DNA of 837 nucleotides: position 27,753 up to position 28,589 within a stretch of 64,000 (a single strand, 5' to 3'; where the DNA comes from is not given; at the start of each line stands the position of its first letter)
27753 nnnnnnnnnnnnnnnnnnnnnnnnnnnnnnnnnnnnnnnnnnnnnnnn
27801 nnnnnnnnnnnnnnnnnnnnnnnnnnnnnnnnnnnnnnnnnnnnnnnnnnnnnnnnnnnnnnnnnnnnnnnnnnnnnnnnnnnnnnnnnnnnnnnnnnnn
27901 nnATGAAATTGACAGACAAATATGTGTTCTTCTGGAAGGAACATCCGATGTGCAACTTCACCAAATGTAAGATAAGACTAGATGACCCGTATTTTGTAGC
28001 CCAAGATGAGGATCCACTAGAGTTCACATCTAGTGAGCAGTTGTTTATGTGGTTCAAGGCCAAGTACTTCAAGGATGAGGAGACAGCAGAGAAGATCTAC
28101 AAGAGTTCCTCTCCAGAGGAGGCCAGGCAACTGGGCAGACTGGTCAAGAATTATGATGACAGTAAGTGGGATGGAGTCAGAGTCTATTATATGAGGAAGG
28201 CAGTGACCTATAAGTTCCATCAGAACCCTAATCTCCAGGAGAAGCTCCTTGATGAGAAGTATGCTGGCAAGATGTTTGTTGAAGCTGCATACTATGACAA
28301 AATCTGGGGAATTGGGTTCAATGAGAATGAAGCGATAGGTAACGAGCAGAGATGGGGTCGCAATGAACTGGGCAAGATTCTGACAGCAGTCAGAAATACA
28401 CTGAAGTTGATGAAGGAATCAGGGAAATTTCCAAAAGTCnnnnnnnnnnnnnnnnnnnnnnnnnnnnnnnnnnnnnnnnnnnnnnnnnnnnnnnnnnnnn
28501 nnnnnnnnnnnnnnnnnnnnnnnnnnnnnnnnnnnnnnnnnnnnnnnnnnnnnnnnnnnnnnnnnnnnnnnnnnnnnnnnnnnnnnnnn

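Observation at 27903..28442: NADAR (YbiA-like) domain protein: possible anti-DarT counter-defence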

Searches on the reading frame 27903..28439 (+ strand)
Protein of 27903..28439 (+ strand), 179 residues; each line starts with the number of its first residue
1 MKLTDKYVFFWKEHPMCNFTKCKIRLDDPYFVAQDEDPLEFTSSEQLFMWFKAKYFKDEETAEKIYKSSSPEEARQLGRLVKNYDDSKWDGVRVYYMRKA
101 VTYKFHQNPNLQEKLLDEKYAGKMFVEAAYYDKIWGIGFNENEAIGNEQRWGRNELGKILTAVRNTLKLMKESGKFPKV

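Call 3: search_protein_families(library=pfam, proteins=[window:27903-28439:+], max_evalue=0.01)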
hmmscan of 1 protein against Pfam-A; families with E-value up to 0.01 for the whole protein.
window:27903-28439:+ (179 aa): 1 family
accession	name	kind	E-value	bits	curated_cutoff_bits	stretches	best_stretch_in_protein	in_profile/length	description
PF08719.17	NADAR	-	2.6e-41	142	35.1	1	9-168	1-163/163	NADAR domain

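Call 4: search_protein_families(library=ncbifam, proteins=[window:27903-28439:+], max_evalue=0.01)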
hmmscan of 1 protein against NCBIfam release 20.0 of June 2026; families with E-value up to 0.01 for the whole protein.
window:27903-28439:+ (179 aa): 2 families
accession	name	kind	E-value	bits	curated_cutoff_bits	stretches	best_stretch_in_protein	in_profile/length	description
TIGR02464.1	ribofla_fusion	equivalog_domain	3.5e-36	124.8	73.7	1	8-167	1-152/153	riboflavin biosynthesis intermediates N-glycosidase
NF053876.1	DS32_2_antiphage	equivalog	1e-13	50.8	240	1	42-171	38-159/181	NADAR family anti-phage protein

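Call 5: search_protein_families(library=phrogs, proteins=[window:27903-28439:+], max_evalue=0.01)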
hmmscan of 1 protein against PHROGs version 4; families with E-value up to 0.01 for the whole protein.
window:27903-28439:+ (179 aa): 1 family
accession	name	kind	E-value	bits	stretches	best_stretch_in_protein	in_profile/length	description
phrog_1017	-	unknown function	4.8e-43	148.1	1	1-173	2-158/170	-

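Call 6: search_solved_structures(query=window:27903-28439:+, max_evalue=0.01, show_alignments=4)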
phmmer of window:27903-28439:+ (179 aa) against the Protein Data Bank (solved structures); distinct sequences matched with E-value up to 0.01: 2.
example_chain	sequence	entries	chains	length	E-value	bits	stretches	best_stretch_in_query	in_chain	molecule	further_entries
8bau_A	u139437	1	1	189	1.4e-13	54.4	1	35-140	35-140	NADAR domain-containing protein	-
2b3w_A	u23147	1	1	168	8.9e-08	35.5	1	50-168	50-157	Hypothetical protein ybiA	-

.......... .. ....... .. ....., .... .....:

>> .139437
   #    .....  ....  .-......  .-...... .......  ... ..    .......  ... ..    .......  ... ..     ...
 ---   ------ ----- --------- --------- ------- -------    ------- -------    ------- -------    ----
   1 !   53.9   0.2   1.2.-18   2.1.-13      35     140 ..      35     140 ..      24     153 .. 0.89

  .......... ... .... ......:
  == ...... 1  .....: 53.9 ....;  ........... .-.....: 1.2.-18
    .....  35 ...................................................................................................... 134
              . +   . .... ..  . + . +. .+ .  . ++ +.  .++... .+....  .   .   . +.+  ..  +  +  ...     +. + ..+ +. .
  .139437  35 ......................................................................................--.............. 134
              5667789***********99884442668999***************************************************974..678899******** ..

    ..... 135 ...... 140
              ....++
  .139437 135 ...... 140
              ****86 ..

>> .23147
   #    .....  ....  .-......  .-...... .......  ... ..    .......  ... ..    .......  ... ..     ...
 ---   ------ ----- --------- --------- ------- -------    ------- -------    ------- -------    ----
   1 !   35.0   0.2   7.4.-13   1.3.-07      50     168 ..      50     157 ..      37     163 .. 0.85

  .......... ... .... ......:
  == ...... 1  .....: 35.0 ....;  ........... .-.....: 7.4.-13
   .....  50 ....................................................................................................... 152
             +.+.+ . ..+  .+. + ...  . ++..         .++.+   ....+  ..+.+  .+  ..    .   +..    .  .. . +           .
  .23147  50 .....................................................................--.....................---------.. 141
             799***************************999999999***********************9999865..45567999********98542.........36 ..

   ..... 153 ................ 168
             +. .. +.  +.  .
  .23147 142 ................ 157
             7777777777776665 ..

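Call 8: search_dna_similar(query=window:27903-28439:+, collection=phages, mode=protein, max_rows=40, rows=spread)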
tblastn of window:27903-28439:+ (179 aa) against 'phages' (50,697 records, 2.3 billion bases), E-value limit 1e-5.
Records with a match: 723; places in all: 724; records where one place covers at least 80% of the query: 656.
Best place of each record, by identity: <60% 723.
By first word of the organism name: Staphylococcus 233; Escherichia 116; Listeria 54; Enterococcus 47; Bacillus 45; Klebsiella 36; Xanthomonas 20; Cronobacter 15; Prevotella 15; Salmonella 14; and 31 more.
By host as written in the record: Staphylococcus aureus 84; - 73; Listeria monocytogenes 43; Escherichia coli 30; Escherichia coli K-12 MG1655 18; Staphylococcus sp. 15; Prevotella sp. 15; Klebsiella pneumoniae 14; and 204 more.
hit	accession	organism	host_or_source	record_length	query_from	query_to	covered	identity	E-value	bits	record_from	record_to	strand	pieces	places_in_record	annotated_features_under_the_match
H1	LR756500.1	uncultured phage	metagenomic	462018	1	165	92%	41.9%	3e-28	115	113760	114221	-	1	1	record has no annotation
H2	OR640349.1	Staphylococcus phage vB_SauM-T-SE-G1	Staphylococcus sp.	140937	1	164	92%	40.1%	1e-23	102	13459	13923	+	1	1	hypothetical protein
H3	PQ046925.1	Staphylococcus phage OPT-SX11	Staphylococcus xylosus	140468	1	164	92%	39.5%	1e-23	102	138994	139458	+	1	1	hypothetical protein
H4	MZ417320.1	Staphylococcus phage PG-2021_17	Staphylococcus xylosus M1997-2/10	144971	1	164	92%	39.5%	2e-23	101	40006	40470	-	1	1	record has no annotation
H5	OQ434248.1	Staphylococcus phage RuSa1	Staphylococcus sp. k141_143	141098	1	164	92%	38.9%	2e-23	101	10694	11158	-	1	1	hypothetical protein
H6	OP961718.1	Staphylococcus phage vB_SauM_VL14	Staphylococcus aureus (MRSA)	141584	1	164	92%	38.9%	2e-22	99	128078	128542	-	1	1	hypothetical protein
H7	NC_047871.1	Listeria phage LMTA-57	Listeria monocytogenes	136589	2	176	98%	36.1%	7e-22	97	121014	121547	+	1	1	DUF1768 domain containing protein | hypothetical protein (x2)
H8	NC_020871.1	Listeria phage vB_LmoM_AG20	Listeria monocytogenes CRIFS culture ...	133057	2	176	98%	35.6%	1e-21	97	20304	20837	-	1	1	hypothetical protein (x3)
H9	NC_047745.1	Listeria phage LP-124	Listeria monocytogenes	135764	2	176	98%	35.6%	2e-21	96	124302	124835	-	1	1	DUF1768 domain-containing protein | hypothetical protein (x2)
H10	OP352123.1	Staphylococcus phage SAML-150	Staphylococcus aureus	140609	1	164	92%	37.7%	1e-22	99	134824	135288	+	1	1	hypothetical protein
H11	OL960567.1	Staphylococcus phage APTC_SA_2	Staphylococcus aureus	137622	1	164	92%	37.7%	2e-22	99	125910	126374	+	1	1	hypothetical protein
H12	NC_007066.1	Staphylococcus phage G1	Staphylococcus aureus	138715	1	164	92%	37.7%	2e-22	99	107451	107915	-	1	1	NADAR family protein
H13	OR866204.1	Staphylococcus phage vB_Sau_Mallokai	Staphylococcus aureus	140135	1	164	92%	37.7%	2e-22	99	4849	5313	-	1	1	hypothetical protein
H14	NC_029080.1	Staphylococcus phage 812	Staphylococcus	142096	1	164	92%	37.7%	2e-22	99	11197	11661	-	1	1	NADAR family protein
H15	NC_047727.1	Staphylococcus phage P4W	Staphylococcus aureus strain 6409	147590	1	164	92%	37.7%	2e-22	99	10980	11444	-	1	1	hypothetical protein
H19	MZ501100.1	Escherichia phage PaulScherrer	Escherichia coli K-12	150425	1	168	94%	35.8%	2e-16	82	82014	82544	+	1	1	putative YbiA-like N-glycosidase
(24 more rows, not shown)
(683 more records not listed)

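Call 28: find_homologous_proteins(query=window:27903-28439:+, max_evalue=0.00001)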
Query window:27903-28439:+ (179 aa): 157 proteins with E <= 0.00001 among 174 candidates; the best 120 are listed.
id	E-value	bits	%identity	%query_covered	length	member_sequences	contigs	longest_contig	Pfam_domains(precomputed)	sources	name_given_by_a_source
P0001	3.4e-109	381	92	100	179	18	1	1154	PF08719.18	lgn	-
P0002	2.7e-103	362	91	97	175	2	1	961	PF08719.18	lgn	-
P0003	1.9e-97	343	87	100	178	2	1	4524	PF08719.18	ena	-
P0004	6.7e-85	302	76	94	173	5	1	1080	PF08719.18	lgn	-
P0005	4.6e-80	286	68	100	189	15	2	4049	PF08719.18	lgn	-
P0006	5.7e-79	282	73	94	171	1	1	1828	PF08719.18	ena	-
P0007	9.5e-79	282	73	94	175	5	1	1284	PF08719.18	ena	-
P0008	1.2e-78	281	72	94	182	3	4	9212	PF08719.18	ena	-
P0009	1.3e-78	281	99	69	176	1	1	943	PF08719.18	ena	-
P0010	2.3e-78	280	72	94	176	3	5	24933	PF08719.18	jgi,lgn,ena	-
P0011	5.9e-78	279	71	94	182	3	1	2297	PF08719.18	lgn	-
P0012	9.9e-78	278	68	98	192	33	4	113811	PF08719.18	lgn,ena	-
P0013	1.9e-75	271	66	98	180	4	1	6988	PF08719.18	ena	-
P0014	3.3e-75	270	69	96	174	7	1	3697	PF08719.18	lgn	-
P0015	4.5e-75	270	70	95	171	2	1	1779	PF08719.18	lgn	-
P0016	2.3e-74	267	66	98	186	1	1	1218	PF08719.18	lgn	-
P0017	4.3e-74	266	66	94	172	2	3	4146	PF08719.18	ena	-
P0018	7.9e-74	266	67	94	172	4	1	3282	PF08719.18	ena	-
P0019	8.1e-74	265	65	97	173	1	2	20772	PF08719.18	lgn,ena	-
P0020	7.5e-73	262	66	94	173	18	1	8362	PF08719.18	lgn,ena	-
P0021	1.4e-72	262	66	94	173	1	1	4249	PF08719.18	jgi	-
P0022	1.9e-72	261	65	94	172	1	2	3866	PF08719.18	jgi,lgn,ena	jgi:conserved hypothetical protein, ribA/ribD-fused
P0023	3.6e-72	260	65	94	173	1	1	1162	PF08719.18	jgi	-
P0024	1.0e-71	259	65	94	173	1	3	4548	PF08719.18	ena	-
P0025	5.2e-71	256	65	94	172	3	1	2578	PF08719.18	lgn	-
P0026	6.1e-71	256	64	94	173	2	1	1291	PF08719.18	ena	-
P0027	1.5e-70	255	65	94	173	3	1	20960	PF08719.18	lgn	-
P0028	2.1e-70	254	67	94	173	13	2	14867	PF08719.18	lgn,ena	-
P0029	8.6e-70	252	64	94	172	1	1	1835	PF08719.18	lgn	-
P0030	7.0e-68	246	63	100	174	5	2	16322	PF08719.18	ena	-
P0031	1.7e-67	245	68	94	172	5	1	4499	PF08719.18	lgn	-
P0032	4.5e-67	244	68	92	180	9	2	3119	PF08719.18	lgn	-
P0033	8.5e-67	243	61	94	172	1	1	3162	PF08719.18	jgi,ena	-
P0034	1.4e-66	242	66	95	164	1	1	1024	PF08719.18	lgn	-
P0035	7.1e-66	240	64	95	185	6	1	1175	PF08719.18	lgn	-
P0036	9.7e-66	239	63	100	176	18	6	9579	PF08719.18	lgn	-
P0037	1.0e-65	239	62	96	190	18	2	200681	PF08719.18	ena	-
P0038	2.7e-65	238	64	95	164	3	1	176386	PF08719.18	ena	-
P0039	1.5e-64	235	65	94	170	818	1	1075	PF08719.18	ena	-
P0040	5.7e-64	233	63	92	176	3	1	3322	PF08719.18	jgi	jgi:ribA/ribD-fused uncharacterized protein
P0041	7.8e-64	233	61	100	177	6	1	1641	PF08719.18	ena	-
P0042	1.8e-63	232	65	92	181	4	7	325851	PF08719.18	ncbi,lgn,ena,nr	ncbi:MAG: NADAR family protein [Clostridia bacterium]|nr:NADAR family protein [Clostridia bacterium]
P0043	1.0e-62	229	65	93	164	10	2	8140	PF08719.18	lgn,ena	-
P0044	1.2e-62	229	60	100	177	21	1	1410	PF08719.18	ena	-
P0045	1.5e-62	229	63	96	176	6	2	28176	PF08719.18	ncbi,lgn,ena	-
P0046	3.5e-62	228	65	92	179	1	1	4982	PF08719.18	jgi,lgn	jgi:hypothetical protein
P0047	2.7e-61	225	63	92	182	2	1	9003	PF08719.18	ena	-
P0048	4.6e-61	224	64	93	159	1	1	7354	PF08719.18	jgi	-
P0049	7.8e-61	223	63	92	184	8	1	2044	PF08719.18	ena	-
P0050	1.2e-60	223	63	92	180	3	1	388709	PF08719.18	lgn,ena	-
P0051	1.6e-60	222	61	100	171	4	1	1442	PF08719.18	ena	-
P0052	3.6e-60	221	61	92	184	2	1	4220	PF08719.18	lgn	-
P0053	4.7e-60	221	63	92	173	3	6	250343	PF08719.18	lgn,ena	-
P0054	7.4e-60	220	60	92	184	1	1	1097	PF08719.18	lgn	-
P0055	4.6e-59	217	61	92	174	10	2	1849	PF08719.18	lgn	-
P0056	1.7e-58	216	63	93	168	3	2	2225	PF08719.18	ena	-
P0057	1.7e-58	216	63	94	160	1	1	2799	PF08719.18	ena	-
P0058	1.9e-58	215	60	95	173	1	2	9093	PF08719.18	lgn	-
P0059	4.1e-58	214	61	92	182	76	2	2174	PF08719.18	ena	-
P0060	7.5e-58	213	61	94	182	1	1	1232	PF08719.18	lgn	-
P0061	9.2e-58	213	61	93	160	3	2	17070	PF08719.18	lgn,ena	-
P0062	1.0e-57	213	56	100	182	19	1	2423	PF08719.18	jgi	-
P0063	1.1e-57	213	60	100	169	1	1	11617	PF08719.18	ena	-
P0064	1.2e-57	213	59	100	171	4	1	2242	PF08719.18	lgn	-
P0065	1.3e-57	213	58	92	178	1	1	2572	PF08719.18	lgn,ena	-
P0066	1.9e-57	212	60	92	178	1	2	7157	PF08719.18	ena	-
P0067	2.3e-57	212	57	96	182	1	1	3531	PF08719.18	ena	-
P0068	2.5e-57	212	58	100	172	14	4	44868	PF08719.18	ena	-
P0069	2.6e-57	212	59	92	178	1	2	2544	PF08719.18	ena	-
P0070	2.6e-57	212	61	92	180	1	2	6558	PF08719.18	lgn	-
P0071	3.8e-57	211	58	100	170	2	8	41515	PF08719.18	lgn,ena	-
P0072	3.8e-57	211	62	92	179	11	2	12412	PF08719.18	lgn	-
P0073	5.4e-57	211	58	92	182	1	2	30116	PF08719.18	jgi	-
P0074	9.4e-57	210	61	92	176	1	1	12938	PF08719.18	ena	-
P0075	4.7e-56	208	59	94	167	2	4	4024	PF08719.18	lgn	-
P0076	1.3e-55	206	62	94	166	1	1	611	PF08719.18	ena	-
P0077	1.4e-55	206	67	77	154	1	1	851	PF08719.18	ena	-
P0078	4.8e-55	204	57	100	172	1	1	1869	PF08719.18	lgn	-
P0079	6.5e-55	204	60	92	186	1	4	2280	PF08719.18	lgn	-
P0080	2.1e-54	202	58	94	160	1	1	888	PF08719.18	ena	-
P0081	1.7e-53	199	56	96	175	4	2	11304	PF08719.18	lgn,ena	-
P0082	8.2e-53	197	59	94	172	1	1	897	PF08719.18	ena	-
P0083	1.7e-52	196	59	92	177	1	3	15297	PF08719.18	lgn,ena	-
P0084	1.8e-52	196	60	85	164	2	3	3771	PF08719.18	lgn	-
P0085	4.0e-51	192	57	94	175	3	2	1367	PF08719.18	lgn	-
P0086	4.3e-51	191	57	92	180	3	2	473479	PF08719.18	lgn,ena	-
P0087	2.4e-48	182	56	92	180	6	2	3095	PF08719.18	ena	-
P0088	3.2e-41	159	52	93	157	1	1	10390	PF08719.18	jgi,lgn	-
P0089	2.1e-40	157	52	92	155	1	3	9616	PF08719.18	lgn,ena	-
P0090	4.2e-40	156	69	56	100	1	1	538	PF08719.18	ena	-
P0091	4.7e-39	152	47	94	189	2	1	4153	PF08719.18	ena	-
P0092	9.7e-39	151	65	65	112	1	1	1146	PF08719.18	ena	-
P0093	4.1e-38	149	47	92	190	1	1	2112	PF08719.18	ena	-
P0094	1.3e-37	147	47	92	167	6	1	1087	PF08719.18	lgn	-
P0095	4.9e-37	146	64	60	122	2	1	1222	PF08719.18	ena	-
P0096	5.8e-37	145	48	92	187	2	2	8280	PF08719.18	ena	-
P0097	1.9e-36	144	45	97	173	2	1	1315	PF08719.18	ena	-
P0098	5.1e-36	142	49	94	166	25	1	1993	PF08719.18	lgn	-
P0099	6.2e-36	142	47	92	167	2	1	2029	PF08719.18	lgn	-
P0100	7.8e-36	142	47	93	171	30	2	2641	PF08719.18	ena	-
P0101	2.2e-35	140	48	94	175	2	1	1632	PF08719.18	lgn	-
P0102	2.2e-35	140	46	94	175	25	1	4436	PF08719.18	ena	-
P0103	1.2e-34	138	47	94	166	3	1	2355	PF08719.18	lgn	-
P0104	2.1e-34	137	47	96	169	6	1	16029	PF08719.18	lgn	-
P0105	2.8e-34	137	48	93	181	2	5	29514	PF08719.18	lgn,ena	-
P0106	3.2e-34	136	55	71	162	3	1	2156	PF08719.18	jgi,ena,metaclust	metaclust:\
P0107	5.4e-33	132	49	93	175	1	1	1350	PF08719.18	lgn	-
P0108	1.6e-32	131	46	84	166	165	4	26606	PF08719.18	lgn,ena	-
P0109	2.0e-32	131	70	50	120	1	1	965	PF08719.18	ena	-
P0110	2.5e-32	130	47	97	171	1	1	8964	PF08719.18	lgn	-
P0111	2.6e-32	130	44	93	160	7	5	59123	PF08719.18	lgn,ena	-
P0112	5.6e-32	129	46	93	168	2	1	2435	PF08719.18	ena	-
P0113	1.6e-31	128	45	94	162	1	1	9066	PF08719.18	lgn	-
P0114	2.1e-31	127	46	92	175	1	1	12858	PF08719.18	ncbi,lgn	-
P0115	2.3e-31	127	46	99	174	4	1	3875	PF08719.18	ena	-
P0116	6.6e-31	126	45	84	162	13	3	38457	PF08719.18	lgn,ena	-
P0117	1.4e-30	125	46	94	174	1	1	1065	PF08719.18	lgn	-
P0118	2.9e-30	124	45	93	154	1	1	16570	PF08719.18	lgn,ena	-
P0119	3.4e-30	123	42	84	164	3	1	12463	PF08719.18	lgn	-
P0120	1.9e-29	121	42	94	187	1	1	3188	PF08719.18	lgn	-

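Call 29: find_encoding_contigs(protein=window:27903-28439:+, flank=10000, max_places=4)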
Protein window:27903-28439:+ (179 aa): 4 contigs read that carry it; 3 places shown.
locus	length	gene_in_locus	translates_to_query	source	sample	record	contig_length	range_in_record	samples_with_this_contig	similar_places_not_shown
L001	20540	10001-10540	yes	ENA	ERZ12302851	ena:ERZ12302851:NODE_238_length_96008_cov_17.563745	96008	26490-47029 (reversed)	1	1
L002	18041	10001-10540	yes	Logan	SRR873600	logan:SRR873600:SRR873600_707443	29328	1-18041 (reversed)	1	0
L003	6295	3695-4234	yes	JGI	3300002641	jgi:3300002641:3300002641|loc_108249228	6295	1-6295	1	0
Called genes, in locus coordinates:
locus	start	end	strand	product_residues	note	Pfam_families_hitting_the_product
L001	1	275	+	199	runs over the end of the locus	-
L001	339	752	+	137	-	PF10902:WYL_2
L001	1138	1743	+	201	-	PF01346:FKBP_N, PF00254:FKBP_C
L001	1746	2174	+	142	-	-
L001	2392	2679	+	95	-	-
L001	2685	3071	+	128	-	-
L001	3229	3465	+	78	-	-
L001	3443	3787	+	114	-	-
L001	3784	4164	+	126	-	-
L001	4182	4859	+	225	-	PF09414:RNA_ligase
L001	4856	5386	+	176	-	-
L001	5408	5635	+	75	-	-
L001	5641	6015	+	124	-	-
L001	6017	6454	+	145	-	-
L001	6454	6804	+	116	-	-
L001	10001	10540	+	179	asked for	PF08719:NADAR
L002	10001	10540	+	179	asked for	PF08719:NADAR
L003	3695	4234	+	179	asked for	PF08719:NADAR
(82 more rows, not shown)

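Call 30: find_encoding_contigs(protein=P0042, flank=8000, max_places=4)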
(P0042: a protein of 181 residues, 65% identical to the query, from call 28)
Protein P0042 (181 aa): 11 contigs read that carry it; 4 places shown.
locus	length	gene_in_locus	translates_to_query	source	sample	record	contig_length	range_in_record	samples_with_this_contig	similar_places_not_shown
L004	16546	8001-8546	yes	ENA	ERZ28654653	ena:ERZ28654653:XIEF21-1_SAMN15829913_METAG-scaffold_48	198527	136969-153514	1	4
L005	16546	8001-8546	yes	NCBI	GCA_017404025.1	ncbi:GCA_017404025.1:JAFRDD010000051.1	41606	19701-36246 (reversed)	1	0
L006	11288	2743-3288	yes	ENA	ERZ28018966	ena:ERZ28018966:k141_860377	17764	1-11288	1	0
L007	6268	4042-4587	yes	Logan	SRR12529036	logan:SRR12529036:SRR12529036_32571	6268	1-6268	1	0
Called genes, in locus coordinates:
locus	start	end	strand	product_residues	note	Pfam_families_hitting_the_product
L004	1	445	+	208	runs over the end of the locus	PF04973:NMN_transporter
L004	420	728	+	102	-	-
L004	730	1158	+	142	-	-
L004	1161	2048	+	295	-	PF13353:Fer4_12, PF04055:Radical_SAM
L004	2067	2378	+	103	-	-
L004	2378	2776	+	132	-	-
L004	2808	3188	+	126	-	-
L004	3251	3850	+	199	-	-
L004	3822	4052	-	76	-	-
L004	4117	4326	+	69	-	-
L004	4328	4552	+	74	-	-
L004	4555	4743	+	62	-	-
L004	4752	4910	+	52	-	-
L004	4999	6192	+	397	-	PF06689:zf-C4_ClpX, PF00158:Sigma54_activat (faint), PF07724:AAA_2, PF00004:AAA, PF07728:AAA_5 (weak), PF10431:ClpB_D2-small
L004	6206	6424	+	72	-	-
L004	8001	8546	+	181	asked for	PF08719:NADAR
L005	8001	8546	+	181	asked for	PF08719:NADAR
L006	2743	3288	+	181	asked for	PF08719:NADAR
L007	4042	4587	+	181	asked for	PF08719:NADAR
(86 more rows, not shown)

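Call 31: find_encoding_contigs(protein=P0012, flank=6000, max_places=2)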
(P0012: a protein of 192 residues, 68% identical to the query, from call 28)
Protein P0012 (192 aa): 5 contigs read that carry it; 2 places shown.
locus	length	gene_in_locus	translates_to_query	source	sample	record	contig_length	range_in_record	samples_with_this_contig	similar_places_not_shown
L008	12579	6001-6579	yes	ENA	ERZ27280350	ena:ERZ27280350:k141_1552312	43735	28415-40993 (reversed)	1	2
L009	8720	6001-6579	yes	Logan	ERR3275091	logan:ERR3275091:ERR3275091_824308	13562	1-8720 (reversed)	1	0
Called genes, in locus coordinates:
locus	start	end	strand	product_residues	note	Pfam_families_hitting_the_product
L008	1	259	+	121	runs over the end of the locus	-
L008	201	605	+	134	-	-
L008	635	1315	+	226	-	PF09414:RNA_ligase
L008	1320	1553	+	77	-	-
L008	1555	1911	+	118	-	-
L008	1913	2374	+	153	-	-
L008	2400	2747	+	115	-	-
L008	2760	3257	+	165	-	-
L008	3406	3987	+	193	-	-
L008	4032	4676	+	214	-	-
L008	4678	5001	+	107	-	-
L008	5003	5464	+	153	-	-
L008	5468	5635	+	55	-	-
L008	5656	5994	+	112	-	-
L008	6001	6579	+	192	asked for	PF08719:NADAR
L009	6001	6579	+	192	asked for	PF08719:NADAR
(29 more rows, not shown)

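Call 32: find_encoding_contigs(protein=P0037, flank=6000, max_places=2)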
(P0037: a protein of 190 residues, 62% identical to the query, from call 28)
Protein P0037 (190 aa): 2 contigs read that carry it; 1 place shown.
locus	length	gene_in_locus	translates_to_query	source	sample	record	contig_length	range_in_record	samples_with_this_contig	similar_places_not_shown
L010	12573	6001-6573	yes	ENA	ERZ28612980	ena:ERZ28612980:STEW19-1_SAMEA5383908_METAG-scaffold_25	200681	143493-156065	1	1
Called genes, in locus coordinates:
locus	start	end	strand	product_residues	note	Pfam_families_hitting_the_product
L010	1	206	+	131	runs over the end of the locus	-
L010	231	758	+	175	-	-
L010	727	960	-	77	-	-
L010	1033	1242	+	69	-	-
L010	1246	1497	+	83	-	-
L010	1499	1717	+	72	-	-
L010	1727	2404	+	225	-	-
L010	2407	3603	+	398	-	PF06689:zf-C4_ClpX, PF00158:Sigma54_activat (faint), PF12775:AAA_7 (faint), PF07724:AAA_2, PF13401:AAA_22 (faint), PF00004:AAA, PF07728:AAA_5 (weak), PF10431:ClpB_D2-small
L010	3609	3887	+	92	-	-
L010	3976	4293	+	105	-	-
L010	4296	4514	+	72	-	-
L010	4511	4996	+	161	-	-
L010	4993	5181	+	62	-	-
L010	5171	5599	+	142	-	-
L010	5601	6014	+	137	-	-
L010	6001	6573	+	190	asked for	PF08719:NADAR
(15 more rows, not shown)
